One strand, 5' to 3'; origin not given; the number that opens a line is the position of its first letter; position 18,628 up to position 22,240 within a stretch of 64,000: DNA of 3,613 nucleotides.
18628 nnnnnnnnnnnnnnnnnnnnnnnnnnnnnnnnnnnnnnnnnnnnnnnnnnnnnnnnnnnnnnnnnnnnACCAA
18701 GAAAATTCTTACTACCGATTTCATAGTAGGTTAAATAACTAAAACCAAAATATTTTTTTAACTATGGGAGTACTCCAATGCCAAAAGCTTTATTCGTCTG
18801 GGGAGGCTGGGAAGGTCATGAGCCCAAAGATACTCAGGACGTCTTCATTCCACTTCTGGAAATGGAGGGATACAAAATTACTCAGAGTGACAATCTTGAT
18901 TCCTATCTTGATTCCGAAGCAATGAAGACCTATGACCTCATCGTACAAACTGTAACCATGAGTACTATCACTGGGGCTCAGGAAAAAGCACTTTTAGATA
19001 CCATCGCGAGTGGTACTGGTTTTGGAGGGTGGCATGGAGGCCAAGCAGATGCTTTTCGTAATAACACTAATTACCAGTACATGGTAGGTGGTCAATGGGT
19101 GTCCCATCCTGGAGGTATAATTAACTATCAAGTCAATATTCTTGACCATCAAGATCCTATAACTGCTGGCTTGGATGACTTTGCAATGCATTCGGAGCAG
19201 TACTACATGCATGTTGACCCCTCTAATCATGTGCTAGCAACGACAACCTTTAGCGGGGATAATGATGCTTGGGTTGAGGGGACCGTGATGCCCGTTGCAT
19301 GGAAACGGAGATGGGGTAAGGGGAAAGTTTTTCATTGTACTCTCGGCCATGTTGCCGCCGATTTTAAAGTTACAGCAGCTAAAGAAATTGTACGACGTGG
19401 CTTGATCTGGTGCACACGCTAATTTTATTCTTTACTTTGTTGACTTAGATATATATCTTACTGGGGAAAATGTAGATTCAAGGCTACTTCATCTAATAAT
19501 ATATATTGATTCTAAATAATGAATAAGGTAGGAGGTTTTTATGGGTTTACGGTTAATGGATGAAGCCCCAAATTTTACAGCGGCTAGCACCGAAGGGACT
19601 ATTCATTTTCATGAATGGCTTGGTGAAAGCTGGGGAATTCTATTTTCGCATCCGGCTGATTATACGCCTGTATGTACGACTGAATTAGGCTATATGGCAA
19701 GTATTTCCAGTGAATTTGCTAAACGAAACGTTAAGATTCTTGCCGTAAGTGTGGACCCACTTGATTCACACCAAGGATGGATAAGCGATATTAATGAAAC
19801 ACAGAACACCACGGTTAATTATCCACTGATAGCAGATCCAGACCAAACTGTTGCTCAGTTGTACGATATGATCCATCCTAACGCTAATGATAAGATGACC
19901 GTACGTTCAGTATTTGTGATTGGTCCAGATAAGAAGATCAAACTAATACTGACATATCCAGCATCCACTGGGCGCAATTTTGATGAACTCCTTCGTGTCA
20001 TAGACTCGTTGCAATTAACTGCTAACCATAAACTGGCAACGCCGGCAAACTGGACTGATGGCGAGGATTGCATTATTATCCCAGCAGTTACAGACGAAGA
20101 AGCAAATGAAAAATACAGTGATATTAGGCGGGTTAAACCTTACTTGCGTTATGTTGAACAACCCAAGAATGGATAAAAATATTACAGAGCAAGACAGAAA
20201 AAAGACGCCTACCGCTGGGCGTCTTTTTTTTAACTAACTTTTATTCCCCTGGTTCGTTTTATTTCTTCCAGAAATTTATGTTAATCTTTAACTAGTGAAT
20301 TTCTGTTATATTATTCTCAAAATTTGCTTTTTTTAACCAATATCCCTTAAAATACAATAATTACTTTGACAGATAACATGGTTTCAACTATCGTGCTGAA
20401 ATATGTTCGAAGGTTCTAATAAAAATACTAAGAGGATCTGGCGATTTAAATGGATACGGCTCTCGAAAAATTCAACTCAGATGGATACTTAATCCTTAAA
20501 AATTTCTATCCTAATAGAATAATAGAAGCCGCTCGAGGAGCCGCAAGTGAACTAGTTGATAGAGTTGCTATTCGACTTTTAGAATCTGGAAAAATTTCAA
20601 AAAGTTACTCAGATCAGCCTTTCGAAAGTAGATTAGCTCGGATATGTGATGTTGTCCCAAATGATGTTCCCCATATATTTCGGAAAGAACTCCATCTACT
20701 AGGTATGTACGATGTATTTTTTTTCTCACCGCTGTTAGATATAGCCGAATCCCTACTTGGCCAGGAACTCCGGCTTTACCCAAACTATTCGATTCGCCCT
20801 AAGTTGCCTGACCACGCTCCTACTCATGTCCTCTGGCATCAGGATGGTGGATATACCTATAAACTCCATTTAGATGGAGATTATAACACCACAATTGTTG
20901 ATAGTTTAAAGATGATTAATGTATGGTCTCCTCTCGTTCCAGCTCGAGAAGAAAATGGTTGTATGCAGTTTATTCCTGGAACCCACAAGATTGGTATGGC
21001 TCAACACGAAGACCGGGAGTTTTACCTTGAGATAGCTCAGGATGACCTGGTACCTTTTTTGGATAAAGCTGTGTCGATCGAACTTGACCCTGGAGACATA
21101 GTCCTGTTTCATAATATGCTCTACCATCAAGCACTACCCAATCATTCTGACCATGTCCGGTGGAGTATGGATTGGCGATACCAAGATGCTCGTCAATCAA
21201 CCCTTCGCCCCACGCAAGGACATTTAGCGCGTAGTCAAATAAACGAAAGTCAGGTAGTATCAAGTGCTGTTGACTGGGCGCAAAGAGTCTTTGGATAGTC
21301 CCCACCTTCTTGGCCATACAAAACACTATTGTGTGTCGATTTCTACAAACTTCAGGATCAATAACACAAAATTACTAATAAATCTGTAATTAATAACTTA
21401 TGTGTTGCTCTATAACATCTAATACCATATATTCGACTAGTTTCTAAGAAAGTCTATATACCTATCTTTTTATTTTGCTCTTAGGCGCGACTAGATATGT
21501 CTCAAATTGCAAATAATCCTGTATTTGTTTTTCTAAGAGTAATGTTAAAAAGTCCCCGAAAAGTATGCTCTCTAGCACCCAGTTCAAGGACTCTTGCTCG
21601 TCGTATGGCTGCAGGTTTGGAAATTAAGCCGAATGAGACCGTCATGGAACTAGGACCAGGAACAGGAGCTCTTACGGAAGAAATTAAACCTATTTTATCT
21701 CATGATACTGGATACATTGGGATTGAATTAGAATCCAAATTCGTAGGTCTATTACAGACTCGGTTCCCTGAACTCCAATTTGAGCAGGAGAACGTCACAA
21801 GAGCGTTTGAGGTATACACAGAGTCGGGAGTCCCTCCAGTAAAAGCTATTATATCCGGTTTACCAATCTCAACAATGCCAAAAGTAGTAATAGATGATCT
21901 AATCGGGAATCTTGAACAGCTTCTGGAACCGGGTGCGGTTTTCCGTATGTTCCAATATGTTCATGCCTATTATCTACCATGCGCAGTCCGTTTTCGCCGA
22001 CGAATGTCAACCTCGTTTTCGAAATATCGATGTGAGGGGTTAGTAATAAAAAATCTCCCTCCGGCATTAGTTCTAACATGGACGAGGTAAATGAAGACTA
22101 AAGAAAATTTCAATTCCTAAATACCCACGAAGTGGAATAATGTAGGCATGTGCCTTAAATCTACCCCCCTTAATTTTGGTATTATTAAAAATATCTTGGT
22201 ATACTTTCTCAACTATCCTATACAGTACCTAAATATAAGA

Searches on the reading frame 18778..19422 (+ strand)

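Call 40: search_protein_families(library=pfam, proteins=[window:18778-19422:+], max_evalue=0.001)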
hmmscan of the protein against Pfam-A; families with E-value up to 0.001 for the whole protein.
window:18778-19422:+ (214 aa): 1 family
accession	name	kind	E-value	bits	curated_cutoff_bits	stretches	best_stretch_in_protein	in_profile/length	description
PF06283.17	ThuA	-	2e-45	156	33.4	1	3-212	1-209/209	Trehalose utilisation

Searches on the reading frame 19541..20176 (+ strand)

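Call 40: search_protein_families(library=pfam, proteins=[window:19541-20176:+], max_evalue=0.001)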
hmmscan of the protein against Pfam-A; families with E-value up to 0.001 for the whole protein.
window:19541-20176:+ (211 aa): 3 families
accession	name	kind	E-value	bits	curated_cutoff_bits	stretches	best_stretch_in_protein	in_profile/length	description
PF00578.27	AhpC-TSA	-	4.2e-30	104.7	26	1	7-134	3-122/124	AhpC/TSA family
PF08534.16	Redoxin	-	4.2e-12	46.5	26.6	1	7-138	4-133/148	Redoxin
PF10417.14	1-cysPrx_C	-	7.4e-10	39.1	21.1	1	156-192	1-38/41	C-terminal domain of 1-Cys peroxiredoxin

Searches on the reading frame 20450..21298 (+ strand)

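Call 4: search_protein_families(library=pfam, proteins=[window:20450-21298:+], max_evalue=0.01)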
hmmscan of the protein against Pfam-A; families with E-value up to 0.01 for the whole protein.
window:20450-21298:+ (282 aa): 3 families
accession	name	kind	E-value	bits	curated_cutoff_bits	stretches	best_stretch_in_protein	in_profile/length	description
PF05721.19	PhyH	-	3.8e-26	93.1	22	1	8-237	1-211/213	Phytanoyl-CoA dioxygenase (PhyH)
PF13759.12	2OG-FeII_Oxy_5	-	0.00014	22.7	27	1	204-240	62-98/101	Putative 2OG-Fe(II) oxygenase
PF13640.12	2OG-FeII_Oxy_3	-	0.0062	17.9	27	0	133-240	8-93/98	2OG-Fe(II) oxygenase superfamily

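Call 5: search_protein_families(library=ncbifam, proteins=[window:20450-21298:+], max_evalue=0.01)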
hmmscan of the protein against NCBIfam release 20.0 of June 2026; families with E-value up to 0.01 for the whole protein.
window:20450-21298:+ (282 aa): 4 families
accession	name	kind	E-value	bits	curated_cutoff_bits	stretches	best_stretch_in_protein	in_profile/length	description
TIGR01762.1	chlorin-enz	subfamily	1.7e-12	47.2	226.3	1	95-191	76-168/288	chlorinating enzyme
NF045813.1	DxPntBtaHylase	equivalog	1.4e-09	37.7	550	1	85-249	85-252/285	1-deoxypentalenic acid 11-beta-hydroxylase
TIGR04324.1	SpoChoClust_2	subfamily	2e-07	30.8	150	1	148-246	118-214/248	sporadic carbohydrate cluster 2OG-Fe(II) oxygenase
NF052437.1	MPhHdxlPhnYGIM8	equivalog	5.4e-05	22.8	500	1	158-246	132-215/260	methylphosphonate hydroxylase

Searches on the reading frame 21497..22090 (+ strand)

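Call 4: search_protein_families(library=pfam, proteins=[window:21497-22090:+], max_evalue=0.01)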
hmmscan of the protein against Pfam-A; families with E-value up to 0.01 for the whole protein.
window:21497-22090:+ (197 aa): 3 families
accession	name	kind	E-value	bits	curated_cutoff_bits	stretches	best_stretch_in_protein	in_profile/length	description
PF00398.26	RrnaAD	-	1.8e-06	27.7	24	1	31-91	16-73/263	Ribosomal RNA adenine dimethylase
PF08242.18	Methyltransf_12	-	0.00027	22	30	1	50-149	1-98/98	Methyltransferase domain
PF13649.12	Methyltransf_25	-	0.0019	19.3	27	1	49-146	1-96/97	Methyltransferase domain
